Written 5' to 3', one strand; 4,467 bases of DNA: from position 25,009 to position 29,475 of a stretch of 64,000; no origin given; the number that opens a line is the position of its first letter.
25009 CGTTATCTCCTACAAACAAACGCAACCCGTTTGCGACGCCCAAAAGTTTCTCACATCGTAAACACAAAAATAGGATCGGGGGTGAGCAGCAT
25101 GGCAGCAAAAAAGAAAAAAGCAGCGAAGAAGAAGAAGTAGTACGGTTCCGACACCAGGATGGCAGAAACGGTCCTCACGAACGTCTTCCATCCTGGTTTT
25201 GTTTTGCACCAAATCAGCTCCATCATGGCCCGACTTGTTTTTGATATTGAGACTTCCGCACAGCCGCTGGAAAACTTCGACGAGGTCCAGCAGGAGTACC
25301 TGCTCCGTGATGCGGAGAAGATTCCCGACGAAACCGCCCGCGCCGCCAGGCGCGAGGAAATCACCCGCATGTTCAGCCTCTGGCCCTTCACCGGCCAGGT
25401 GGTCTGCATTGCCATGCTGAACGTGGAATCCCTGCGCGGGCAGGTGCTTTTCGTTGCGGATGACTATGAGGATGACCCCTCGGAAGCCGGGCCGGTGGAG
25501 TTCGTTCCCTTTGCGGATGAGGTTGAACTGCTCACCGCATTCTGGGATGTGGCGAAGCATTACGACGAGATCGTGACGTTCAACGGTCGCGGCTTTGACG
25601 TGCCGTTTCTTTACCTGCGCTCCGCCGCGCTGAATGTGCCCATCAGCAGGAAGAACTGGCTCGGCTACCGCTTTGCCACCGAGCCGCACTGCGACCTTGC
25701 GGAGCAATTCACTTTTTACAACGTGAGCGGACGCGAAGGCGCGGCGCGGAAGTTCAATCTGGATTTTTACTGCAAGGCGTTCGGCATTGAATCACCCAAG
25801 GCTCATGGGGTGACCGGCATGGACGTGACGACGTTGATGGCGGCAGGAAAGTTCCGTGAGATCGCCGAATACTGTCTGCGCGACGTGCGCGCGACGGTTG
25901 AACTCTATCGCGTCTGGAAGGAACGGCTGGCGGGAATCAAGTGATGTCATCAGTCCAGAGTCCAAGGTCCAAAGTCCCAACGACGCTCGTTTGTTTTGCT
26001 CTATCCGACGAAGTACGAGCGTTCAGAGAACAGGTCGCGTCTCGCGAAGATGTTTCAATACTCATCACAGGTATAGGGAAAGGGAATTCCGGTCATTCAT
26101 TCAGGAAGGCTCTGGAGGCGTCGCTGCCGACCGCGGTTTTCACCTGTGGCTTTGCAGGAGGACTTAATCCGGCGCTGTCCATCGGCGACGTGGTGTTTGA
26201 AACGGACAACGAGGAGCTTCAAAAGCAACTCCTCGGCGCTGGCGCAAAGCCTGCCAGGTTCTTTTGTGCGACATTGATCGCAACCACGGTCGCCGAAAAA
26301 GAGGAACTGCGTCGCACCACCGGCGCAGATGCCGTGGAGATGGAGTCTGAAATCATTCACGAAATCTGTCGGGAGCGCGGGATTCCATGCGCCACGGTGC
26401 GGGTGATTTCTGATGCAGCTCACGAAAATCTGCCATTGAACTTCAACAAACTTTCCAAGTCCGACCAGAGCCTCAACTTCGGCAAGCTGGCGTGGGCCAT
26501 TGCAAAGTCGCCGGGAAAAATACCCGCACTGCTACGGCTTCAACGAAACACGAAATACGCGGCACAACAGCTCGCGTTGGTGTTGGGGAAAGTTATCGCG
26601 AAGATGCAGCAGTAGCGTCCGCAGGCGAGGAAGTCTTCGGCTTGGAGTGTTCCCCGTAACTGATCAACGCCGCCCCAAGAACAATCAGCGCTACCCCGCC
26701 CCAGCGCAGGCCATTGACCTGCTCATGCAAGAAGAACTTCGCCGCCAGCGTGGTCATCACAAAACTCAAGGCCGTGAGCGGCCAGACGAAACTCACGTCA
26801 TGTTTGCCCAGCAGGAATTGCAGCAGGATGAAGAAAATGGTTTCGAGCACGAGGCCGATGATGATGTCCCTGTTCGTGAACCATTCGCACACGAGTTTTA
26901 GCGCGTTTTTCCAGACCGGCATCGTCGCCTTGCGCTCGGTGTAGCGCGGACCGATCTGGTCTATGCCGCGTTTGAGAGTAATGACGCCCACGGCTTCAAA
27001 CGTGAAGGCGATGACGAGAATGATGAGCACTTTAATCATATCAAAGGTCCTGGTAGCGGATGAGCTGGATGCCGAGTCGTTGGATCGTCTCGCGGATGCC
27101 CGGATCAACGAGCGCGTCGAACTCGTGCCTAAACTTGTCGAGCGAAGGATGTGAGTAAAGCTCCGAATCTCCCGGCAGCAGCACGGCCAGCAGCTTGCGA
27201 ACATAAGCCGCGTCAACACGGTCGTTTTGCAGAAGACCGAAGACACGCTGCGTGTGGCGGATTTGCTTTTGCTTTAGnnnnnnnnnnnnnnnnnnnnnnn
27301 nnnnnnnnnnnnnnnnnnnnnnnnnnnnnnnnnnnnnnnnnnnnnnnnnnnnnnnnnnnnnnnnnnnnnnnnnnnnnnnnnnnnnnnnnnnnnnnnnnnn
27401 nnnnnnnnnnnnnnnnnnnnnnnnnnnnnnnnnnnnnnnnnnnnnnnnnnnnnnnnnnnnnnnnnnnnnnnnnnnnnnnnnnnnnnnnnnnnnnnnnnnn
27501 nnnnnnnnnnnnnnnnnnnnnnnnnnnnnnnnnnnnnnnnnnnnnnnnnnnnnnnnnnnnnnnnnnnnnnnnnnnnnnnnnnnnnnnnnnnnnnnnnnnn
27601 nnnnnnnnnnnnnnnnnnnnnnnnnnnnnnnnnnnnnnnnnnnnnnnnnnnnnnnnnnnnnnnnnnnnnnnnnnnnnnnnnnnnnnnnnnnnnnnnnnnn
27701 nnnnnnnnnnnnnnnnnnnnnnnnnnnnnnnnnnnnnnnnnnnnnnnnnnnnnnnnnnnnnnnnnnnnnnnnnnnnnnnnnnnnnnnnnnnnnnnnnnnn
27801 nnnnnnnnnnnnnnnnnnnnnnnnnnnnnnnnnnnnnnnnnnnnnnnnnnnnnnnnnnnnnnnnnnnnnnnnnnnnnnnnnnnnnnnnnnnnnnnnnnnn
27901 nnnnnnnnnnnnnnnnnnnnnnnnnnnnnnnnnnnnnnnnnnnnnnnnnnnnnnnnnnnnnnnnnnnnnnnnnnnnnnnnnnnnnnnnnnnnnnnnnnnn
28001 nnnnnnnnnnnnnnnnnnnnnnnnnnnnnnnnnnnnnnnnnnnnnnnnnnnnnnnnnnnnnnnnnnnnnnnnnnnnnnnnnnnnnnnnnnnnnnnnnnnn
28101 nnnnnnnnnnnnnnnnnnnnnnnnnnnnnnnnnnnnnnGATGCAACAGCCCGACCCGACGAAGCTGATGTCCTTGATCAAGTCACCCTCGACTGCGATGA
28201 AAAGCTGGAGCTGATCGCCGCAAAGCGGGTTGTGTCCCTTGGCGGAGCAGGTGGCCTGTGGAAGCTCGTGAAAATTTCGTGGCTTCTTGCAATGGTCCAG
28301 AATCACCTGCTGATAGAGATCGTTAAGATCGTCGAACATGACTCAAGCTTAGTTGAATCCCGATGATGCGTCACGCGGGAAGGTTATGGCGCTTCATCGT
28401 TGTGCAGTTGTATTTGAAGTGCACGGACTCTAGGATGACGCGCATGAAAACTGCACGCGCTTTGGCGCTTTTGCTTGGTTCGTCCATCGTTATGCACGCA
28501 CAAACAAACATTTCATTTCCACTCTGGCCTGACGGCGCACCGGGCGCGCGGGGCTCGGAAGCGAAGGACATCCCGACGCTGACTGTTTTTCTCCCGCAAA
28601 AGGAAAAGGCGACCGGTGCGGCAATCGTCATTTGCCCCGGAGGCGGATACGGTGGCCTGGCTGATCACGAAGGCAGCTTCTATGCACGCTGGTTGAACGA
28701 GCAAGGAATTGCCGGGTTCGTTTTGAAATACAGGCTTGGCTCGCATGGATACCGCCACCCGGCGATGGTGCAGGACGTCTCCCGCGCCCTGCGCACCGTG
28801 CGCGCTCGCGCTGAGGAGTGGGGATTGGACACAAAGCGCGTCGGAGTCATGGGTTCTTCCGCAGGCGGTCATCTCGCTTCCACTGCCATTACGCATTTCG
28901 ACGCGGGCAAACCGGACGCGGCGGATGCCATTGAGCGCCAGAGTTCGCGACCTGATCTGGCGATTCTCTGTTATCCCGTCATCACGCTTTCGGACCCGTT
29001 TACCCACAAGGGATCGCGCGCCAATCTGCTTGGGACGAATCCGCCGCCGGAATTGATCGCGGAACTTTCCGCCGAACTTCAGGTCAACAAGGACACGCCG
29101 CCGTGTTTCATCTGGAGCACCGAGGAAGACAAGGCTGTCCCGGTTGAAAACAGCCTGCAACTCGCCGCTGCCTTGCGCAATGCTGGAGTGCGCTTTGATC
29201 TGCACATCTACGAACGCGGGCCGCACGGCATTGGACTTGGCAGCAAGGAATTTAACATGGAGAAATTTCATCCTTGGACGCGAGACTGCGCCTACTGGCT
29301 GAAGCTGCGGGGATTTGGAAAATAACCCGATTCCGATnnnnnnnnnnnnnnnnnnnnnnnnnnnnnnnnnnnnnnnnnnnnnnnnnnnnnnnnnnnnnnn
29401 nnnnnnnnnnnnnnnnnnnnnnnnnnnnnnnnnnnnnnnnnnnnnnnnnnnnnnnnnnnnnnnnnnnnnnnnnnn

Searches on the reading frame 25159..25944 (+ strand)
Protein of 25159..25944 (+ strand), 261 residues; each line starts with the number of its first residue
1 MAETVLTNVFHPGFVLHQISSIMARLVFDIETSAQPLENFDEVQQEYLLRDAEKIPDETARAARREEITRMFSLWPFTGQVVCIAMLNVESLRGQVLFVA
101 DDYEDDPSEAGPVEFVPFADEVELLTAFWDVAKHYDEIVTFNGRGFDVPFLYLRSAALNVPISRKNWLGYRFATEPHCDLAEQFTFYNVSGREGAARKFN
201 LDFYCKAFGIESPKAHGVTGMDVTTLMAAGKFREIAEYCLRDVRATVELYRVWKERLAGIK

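Call 33: search_protein_families(library=pfam, proteins=[window:25159-25944:+], max_evalue=0.00001)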
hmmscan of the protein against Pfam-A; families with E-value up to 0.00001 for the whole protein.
window:25159-25944:+ (261 aa): 3 families
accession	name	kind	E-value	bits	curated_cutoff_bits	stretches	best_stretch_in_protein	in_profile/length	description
PF10108.15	DNA_pol_B_exo2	-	4.5e-17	62.9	24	1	119-250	35-170/213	Predicted 3'-5' exonuclease related to the exonuclease domain of PolB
PF03104.25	DNA_pol_B_exo1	-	1.9e-08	34.4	23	1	102-162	115-186/242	DNA polymerase family B, exonuclease domain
PF13482.12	RNase_H_2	-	2.3e-08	34.6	22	1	120-253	43-164/165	RNase_H superfamily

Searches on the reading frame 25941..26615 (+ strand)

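Call 33: search_protein_families(library=pfam, proteins=[window:25941-26615:+], max_evalue=0.00001)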
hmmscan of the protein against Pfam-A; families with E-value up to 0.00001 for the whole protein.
window:25941-26615:+ (224 aa): 1 family
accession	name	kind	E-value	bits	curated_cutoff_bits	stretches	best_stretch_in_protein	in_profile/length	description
PF01048.26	PNP_UDP_1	-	1.7e-19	70.6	25.1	2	113-186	154-230/233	Phosphorylase superfamily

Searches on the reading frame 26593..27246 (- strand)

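Call 33: search_protein_families(library=pfam, proteins=[window:26593-27246:-], max_evalue=0.00001)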
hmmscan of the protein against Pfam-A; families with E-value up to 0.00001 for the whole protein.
window:26593-27246:- (217 aa): 1 family
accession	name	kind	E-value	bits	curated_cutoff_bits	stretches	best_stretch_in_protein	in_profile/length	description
PF00892.27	EamA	-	2.8e-07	31.3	28.2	1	128-196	66-134/135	EamA-like transporter family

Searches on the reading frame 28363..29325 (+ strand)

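Call 33: search_protein_families(library=pfam, proteins=[window:28363-29325:+], max_evalue=0.00001)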
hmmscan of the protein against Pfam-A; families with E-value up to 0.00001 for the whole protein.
window:28363-29325:+ (320 aa): 3 families
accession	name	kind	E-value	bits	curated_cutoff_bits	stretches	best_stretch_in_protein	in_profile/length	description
PF20434.5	BD-FAE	-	1.2e-25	90.8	26.8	1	74-271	2-215/215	BD-FAE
PF07859.19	Abhydrolase_3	-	2.1e-15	57.5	25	1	97-290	11-208/210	alpha/beta hydrolase fold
PF00326.27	Peptidase_S9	-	1.1e-12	48.4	22.6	1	235-294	132-193/213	Prolyl oligopeptidase family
